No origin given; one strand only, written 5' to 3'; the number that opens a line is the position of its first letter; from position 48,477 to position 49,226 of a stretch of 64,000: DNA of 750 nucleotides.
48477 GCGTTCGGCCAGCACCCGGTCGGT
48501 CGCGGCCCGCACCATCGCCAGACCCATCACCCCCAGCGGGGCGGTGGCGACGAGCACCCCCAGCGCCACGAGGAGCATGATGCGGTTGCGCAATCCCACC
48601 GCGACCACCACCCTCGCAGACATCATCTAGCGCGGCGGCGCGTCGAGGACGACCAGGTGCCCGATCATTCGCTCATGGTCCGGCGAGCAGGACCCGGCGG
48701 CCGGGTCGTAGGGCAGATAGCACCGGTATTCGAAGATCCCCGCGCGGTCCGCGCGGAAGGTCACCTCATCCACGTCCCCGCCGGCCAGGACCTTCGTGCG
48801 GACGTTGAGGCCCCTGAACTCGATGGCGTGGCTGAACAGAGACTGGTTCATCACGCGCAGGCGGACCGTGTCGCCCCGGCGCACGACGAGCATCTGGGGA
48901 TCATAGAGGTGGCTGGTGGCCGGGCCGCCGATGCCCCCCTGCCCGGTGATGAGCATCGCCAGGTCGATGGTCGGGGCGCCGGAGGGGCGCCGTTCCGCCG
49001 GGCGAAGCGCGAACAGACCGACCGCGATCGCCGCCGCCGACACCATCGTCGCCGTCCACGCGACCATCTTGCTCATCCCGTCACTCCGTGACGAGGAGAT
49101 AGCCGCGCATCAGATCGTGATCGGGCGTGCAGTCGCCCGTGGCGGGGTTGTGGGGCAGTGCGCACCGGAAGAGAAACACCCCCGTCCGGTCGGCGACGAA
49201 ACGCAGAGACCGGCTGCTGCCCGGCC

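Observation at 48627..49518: Tandem paralogous membrane-anchored cupredoxins with a CuA-type ligand set but an expanded Cys-Cys loop (H...C-x10-C-x3-H-x2-M)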

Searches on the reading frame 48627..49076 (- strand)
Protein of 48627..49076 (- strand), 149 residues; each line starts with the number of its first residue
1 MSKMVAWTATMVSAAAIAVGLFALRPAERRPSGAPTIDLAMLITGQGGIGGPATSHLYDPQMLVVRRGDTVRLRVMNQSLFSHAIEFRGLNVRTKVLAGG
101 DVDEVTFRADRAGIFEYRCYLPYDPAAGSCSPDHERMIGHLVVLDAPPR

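Call 3: search_protein_families(library=pfam, proteins=[window:48627-49076:-], max_evalue=0.1)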
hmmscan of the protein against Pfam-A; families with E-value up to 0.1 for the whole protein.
window:48627-49076:- (149 aa): 6 families
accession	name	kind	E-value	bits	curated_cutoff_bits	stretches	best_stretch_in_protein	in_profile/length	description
PF13473.12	Cupredoxin_1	-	9e-08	32.5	27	1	54-128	28-100/104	Cupredoxin-like domain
PF00394.28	Cu-oxidase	-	0.014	16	21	1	31-83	29-80/157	Multicopper oxidase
PF01835.25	MG2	-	0.018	15.8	32.8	1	65-129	11-75/96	MG2 domain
PF00127.26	Copper-bind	-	0.025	15.4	21.2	0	93-124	60-87/99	Copper binding proteins, plastocyanin/azurin family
PF05360.19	YiaAB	-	0.043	14.5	26.6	1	4-26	3-24/53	yiaA/B two helix domain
PF07732.21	Cu-oxidase_3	-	0.097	13.2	21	0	63-100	29-66/119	Multicopper oxidase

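Call 8: search_solved_structures(query=window:48627-49076:-, max_evalue=10, show_alignments=3)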
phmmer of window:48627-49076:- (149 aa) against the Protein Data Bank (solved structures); distinct sequences matched with E-value up to 10: 45.
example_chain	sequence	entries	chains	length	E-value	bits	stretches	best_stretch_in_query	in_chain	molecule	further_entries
6tfd_A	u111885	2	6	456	1.8e-08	38.1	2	48-128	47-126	Copper-containing nitrite reductase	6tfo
2dv6_A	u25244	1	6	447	1.7e-07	35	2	62-125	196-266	Nitrite reductase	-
1iby_A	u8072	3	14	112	1e-06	32.4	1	55-121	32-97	NITROSOCYANIN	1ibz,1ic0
4f7k_A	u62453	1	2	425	2.2e-05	28.1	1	55-91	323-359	Laccase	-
6hbe_A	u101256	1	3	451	0.0003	24.4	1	59-120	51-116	Copper-containing nitrite reductase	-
1oe2_A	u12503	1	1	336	0.026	18.1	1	62-120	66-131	DISSIMILATORY COPPER-CONTAINING NITRITE REDUCTASE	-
2xxg_A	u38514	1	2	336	0.026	18.1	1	62-120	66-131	DISSIMILATORY COPPER-CONTAINING NITRITE REDUCTASE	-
2xx1_A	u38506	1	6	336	0.026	18.1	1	62-120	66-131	DISSIMILATORY COPPER-CONTAINING NITRITE REDUCTASE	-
2xx0_A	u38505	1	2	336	0.026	18.1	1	62-120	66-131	DISSIMILATORY COPPER-CONTAINING NITRITE REDUCTASE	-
5zl1_A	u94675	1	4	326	0.027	18.1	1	47-120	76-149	Putative copper-type nitrite reductase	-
3g5w_A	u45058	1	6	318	0.028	18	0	62-106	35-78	Multicopper oxidase type 1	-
2vmj_A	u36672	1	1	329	0.039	17.6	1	62-123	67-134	DISSIMILATORY COPPER-CONTAINING NITRITE REDUCTASE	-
6pty_A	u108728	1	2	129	0.044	17.4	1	54-143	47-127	Cytochrome c oxidase subunit 2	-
1ndt_A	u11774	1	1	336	0.052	17.1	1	62-120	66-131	PROTEIN (NITRITE REDUCTASE)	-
1gs6_X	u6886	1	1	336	0.063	16.9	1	62-120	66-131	DISSIMILATORY COPPER-CONTAINING NITRITE REDUCTASE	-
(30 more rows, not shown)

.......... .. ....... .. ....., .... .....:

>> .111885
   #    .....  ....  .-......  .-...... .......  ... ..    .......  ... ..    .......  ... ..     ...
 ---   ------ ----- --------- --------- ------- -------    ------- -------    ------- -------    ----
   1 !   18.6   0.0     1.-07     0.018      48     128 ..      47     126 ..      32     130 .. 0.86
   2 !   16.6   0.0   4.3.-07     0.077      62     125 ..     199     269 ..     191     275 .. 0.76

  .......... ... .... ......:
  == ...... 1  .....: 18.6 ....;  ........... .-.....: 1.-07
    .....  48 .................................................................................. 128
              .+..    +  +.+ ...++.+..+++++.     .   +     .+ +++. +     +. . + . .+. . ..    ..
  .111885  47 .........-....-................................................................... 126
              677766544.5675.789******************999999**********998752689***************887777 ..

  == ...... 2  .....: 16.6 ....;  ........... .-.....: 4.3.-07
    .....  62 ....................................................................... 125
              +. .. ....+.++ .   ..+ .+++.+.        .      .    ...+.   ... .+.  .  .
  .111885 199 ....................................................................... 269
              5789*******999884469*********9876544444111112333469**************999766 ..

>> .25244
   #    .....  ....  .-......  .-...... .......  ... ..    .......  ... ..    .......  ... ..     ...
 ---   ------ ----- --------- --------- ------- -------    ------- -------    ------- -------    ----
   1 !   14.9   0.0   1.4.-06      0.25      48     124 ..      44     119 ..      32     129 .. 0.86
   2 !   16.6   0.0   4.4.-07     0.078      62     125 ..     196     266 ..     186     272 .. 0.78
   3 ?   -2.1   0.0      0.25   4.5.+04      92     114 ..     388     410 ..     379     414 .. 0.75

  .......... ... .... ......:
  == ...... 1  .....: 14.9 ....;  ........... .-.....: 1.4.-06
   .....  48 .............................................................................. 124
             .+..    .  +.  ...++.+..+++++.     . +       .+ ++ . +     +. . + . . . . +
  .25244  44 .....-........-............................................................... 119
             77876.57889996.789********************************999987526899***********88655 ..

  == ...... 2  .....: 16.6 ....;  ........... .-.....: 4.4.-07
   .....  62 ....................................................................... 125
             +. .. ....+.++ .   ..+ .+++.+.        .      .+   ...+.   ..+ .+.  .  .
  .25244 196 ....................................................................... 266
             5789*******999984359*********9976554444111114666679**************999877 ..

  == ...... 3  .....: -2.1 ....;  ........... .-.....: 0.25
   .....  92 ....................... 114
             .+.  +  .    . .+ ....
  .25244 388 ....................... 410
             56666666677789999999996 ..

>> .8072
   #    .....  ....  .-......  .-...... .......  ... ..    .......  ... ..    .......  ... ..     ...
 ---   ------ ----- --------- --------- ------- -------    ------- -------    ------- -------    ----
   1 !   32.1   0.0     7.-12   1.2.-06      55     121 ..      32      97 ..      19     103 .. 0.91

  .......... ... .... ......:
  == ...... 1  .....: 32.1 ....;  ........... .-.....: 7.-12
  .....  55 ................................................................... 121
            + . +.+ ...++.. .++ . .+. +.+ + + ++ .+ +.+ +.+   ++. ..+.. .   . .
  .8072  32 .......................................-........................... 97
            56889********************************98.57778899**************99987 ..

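Call 11: find_homologous_proteins(query=window:48627-49076:-, max_evalue=0.001)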
Query window:48627-49076:- (149 aa): 162 proteins with E <= 0.001 among 269 candidates; the best 120 are listed.
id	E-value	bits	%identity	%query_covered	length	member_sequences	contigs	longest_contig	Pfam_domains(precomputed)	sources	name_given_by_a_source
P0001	1.0e-93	329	100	100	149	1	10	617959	PF13473.13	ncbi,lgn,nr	ncbi:MAG: cupredoxin domain-containing protein [Armatimonadota bacterium]|nr:cupredoxin domain-conta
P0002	4.7e-77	275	84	100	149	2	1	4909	PF13473.13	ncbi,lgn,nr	ncbi:MAG TPA: cupredoxin domain-containing protein [bacterium]|nr:cupredoxin domain-containing prote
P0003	3.7e-74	266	81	100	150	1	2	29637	PF13473.13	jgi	-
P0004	4.1e-68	246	76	100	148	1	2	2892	PF13473.13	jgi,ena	-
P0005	3.9e-66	240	73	100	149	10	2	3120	PF13473.13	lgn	-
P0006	1.3e-65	238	56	82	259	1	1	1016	PF13473.13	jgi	jgi:plastocyanin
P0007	1.6e-64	235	73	100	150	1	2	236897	PF13473.13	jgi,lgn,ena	-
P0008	7.9e-64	232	71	100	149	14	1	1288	-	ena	-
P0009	2.6e-61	224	68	97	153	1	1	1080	PF13473.13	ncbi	-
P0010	8.3e-61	223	70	97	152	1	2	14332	-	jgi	-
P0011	2.0e-60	221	70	97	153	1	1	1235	PF13473.13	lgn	-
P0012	2.4e-59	218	69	98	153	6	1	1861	-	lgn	-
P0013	5.4e-59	217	68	99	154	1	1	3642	PF13473.13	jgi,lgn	jgi:heme/copper-type cytochrome/quinol oxidase subunit 2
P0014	5.4e-59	217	64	99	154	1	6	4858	PF13473.13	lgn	-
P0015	2.6e-58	214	65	99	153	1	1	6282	-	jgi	jgi:plastocyanin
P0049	3.8e-48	181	59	95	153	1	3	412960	PF13473.13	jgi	-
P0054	2.6e-47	179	59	95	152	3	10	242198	-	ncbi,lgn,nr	ncbi:MAG: hypothetical protein QN173_07885 [Armatimonadota bacterium]|nr:hypothetical protein [Armat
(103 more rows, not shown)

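Call 14: find_encoding_contigs(protein=P0049, flank=8000, max_places=2)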
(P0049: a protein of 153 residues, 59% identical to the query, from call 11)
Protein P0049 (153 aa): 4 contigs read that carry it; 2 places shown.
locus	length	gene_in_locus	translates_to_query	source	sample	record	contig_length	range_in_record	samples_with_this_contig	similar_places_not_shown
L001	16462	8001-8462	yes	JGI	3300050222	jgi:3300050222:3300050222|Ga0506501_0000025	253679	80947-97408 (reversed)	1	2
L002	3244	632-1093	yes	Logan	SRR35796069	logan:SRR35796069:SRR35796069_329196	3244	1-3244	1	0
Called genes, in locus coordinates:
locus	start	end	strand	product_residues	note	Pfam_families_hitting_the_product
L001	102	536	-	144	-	PF04075:F420H2_quin_red (faint)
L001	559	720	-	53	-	-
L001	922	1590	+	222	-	PF02353:CMAS (weak), PF01209:Ubie_methyltran (weak), PF13489:Methyltransf_23, PF05175:MTS, PF13847:Methyltransf_31, PF08241:Methyltransf_11, PF08242:Methyltransf_12, PF13649:Methyltransf_25, +1 more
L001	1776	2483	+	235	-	-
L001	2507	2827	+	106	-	PF09851:SHOCT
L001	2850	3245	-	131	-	PF12675:DUF3795 (weak)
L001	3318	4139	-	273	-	PF07884:VKOR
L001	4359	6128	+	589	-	PF02743:dCache_1, PF00672:HAMP, PF07730:HisKA_3, PF02518:HATPase_c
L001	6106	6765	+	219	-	PF00072:Response_reg, PF00196:GerE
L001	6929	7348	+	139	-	-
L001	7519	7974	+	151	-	PF13473:Cupredoxin_1 (weak)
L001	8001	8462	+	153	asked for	PF13473:Cupredoxin_1 (weak)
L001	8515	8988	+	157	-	PF13473:Cupredoxin_1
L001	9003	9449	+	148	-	PF13473:Cupredoxin_1 (weak)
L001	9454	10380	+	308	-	PF13237:Fer4_10 (weak), PF12838:Fer4_7 (weak), PF13247:Fer4_11, PF00037:Fer4 (weak), PF12797:Fer4_2 (weak), PF12837:Fer4_6 (weak), PF12838:Fer4_7 (weak), PF13187:Fer4_9 (weak), +2 more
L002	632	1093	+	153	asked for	PF13473:Cupredoxin_1 (weak)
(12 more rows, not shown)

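Call 15: find_encoding_contigs(protein=P0054, flank=8000, max_places=2)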
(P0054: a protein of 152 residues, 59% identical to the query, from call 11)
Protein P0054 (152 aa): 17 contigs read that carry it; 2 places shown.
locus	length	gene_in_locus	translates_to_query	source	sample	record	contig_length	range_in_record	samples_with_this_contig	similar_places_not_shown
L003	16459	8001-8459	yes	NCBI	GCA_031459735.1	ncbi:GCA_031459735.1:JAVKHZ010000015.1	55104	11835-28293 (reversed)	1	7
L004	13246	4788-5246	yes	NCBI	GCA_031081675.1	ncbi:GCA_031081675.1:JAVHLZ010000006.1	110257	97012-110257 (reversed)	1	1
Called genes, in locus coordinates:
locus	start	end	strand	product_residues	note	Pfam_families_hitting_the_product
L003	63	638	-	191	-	-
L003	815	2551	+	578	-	PF02743:dCache_1, PF00672:HAMP, PF07730:HisKA_3, PF02518:HATPase_c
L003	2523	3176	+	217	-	PF00072:Response_reg, PF00196:GerE, PF08281:Sigma70_r4_2 (weak)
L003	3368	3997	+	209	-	PF01022:HTH_5, PF04703:FaeA (faint), PF09339:HTH_IclR (weak), PF12802:MarR_2 (weak), PF12840:HTH_20 (weak), PF13412:HTH_24, PF25212:HVO_A0114 (weak), PF01726:LexA_DNA_bind (faint)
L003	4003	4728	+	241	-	PF00116:COX2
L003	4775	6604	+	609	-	PF00115:COX1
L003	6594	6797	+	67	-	PF03626:COX4_pro (weak)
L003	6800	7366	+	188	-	PF00510:COX3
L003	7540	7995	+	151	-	-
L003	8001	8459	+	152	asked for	-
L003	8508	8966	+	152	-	PF13473:Cupredoxin_1, PF07731:Cu-oxidase_2 (faint), PF00127:Copper-bind (weak)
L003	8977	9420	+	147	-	PF13473:Cupredoxin_1 (weak)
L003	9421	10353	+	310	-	PF12838:Fer4_7 (weak), PF13247:Fer4_11, PF00037:Fer4 (weak), PF12797:Fer4_2 (weak), PF12837:Fer4_6 (weak), PF13237:Fer4_10, PF12838:Fer4_7, PF13247:Fer4_11 (weak), +1 more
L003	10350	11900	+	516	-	PF03916:NrfD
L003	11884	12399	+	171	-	PF02369:Big_1 (weak), PF13620:CarboxypepD_reg (weak)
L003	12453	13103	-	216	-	PF00072:Response_reg, PF08281:Sigma70_r4_2, PF00196:GerE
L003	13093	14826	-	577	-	PF01590:GAF (weak), PF13185:GAF_2, PF13492:GAF_3 (weak), PF07730:HisKA_3, PF13581:HATPase_c_2 (weak), PF02518:HATPase_c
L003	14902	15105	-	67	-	-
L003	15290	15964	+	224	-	PF00072:Response_reg, PF00196:GerE, PF04545:Sigma70_r4 (faint), PF08281:Sigma70_r4_2, PF13384:HTH_23 (weak)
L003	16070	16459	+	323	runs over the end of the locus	PF00365:PFK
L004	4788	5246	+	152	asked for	-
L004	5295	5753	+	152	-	PF13473:Cupredoxin_1, PF07731:Cu-oxidase_2 (faint), PF00127:Copper-bind (weak)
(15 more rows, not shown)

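Call 21: find_related_loci(query=A1, collection=genome_contigs, flank=10000)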
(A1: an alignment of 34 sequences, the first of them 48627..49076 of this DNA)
Query A1 (149 aa) in genome_contigs; peptide patterns used: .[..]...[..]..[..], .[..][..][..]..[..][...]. (x = any residue, [..] = any of these).
96 stretches matched a pattern; 13 encode a relative of the query (tblastn E <= 1e-3); 13 distinct loci.
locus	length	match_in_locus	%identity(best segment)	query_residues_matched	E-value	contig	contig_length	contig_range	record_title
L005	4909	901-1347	84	1-149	5e-83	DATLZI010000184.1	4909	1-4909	MAG TPA_asm: bacterium isolate SMAG_U13294 k141_339774, whole genome shotgun sequence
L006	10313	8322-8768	72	1-149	3e-72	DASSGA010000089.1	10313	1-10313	MAG TPA_asm: bacterium isolate SMAG_U1020 k141_684949, whole genome shotgun sequence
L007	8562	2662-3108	64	3-149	4e-52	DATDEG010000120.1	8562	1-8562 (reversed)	MAG TPA_asm: bacterium isolate SMAG_U194 k141_13038, whole genome shotgun sequence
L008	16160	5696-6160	54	1-149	7e-52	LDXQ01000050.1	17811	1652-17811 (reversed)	MAG: Armatimonadetes bacterium CSP1-3 XU14_C0050, whole genome shotgun sequence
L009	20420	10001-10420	58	5-146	2e-51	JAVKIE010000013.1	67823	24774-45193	MAG: Candidatus Calidihabitans tengchongensis isolate JZ-2_201709_bins_171 JZ-2_201709_bins_171_scaffold_13, whole genom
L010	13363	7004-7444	56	6-145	1e-49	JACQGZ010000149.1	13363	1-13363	MAG: Armatimonadetes bacterium isolate NC_groundwater_1086_Ag_S2p5_69_74 S_2p5_S6_coassembly_k141_2530933, whole genome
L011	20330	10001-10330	69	37-146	6e-50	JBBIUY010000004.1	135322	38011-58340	MAG: Armatimonadota bacterium isolate BR2S70218_bin_64 NODE_119_length_135322_cov_27.336143, whole genome shotgun sequen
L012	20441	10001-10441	57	2-145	1e-48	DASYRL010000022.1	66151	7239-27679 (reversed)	MAG TPA_asm: bacterium isolate SMAG_U4510 k141_1691396, whole genome shotgun sequence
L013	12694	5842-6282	57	2-145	1e-48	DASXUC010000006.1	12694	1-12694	MAG TPA_asm: bacterium isolate SMAG_U4708 k141_1999686, whole genome shotgun sequence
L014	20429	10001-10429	59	12-149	1e-46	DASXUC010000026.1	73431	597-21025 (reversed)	MAG TPA_asm: bacterium isolate SMAG_U4708 k141_1014866, whole genome shotgun sequence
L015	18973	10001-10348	57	30-145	5e-46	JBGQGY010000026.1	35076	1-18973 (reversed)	MAG: bacterium isolate OBJ2_061818_090_16 k141_267580_length_35076_cov_17.0623, whole genome shotgun sequence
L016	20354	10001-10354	58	29-145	4e-43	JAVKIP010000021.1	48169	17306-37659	MAG: Candidatus Fervidifonticultor secundus isolate JZ-2_201808_bins_221 JZ-2_201808_bins_221_scaffold_21, whole genome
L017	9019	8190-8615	40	5-143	5e-30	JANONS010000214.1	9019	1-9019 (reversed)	MAG: Armatimonadota bacterium isolate VAR_43_metabat_323 VAR_43_k141_2238984, whole genome shotgun sequence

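Call 24: predict_structure(alignment_id=A1)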
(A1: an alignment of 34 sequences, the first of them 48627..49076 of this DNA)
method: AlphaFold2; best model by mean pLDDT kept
length: 149 residues; sequences in the alignment: 34
mean_pLDDT: 90.9   pTM: 0.72
mean pLDDT of the five models: 90.9, 90.1, 89.9, 89.9, 89.4
residues with pLDDT >= 90: 112; 70-90: 25; 50-70: 12; < 50: 0
segments of 3 or more residues with pLDDT < 50: none
pLDDT, mean of each block of 10 residues (from residue 1): 90 96 78 84 80 85 96 96 96 97 97 97 93 93 86
secondary structure, 60 per line:
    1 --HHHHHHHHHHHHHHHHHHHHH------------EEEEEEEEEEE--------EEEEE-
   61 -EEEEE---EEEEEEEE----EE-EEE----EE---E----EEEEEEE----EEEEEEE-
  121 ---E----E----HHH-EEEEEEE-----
elements in order: H3-23 E36-46 E55-59 E62-66 E70-77 E85-87 E102-108 E113-119 E138-144

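Call 25: search_protein_representatives(alignment_id=A1)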
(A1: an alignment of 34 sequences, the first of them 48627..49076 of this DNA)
Query: 34 sequences, 154 profile positions. Proteins with E-value up to 0.001 (for the whole library): 3879; up to 1e-10: 174; up to 1e-30: 5. The best 150 are listed.
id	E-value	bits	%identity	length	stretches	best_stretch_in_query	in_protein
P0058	2.5e-70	251.7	-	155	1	1-153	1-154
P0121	6.9e-54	198.3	-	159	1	5-152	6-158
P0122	8.5e-43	162.3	-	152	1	7-150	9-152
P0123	2.8e-35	137.9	-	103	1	9-108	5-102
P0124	8.7e-31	123.3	-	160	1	7-148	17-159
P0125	4.2e-27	111.3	-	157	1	8-150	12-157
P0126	5.4e-27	111.0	-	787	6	49-133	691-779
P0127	1.7e-25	106.1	-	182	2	59-150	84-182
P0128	3.6e-25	105.0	-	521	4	75-132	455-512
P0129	6.3e-25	104.2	-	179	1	7-150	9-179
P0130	1.6e-24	102.9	-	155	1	12-150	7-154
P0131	2.9e-24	102.1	-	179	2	59-150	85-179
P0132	4.6e-24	101.4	-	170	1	8-151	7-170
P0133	1.2e-23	100.1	-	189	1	51-150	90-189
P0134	1.3e-23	100.0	-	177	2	59-150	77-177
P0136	2.9e-23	98.8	-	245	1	58-149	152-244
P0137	1.1e-22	97.0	-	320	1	58-151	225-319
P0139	1.6e-22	96.4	-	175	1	59-152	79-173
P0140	1.7e-22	96.4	-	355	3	63-150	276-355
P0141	2.6e-22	95.8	-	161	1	59-150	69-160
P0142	3.2e-22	95.5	-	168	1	12-150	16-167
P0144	8.6e-22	94.1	-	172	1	36-150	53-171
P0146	3.5e-21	92.1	-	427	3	63-149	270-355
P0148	9.1e-21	90.7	-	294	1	58-150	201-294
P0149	1.1e-20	90.4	-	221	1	58-149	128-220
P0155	1.8e-20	89.8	-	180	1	36-149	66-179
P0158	2.9e-20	89.1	-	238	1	58-150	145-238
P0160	3.7e-20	88.8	-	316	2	55-148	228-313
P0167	6.0e-19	84.8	-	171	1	8-148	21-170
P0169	2.5e-18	82.8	-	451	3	63-151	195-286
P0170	3.0e-18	82.6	-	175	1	8-149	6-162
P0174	6.9e-18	81.4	-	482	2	9-148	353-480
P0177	1.0e-17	80.8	-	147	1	9-149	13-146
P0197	4.2e-15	72.3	-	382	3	61-148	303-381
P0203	3.5e-14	69.4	-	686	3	63-149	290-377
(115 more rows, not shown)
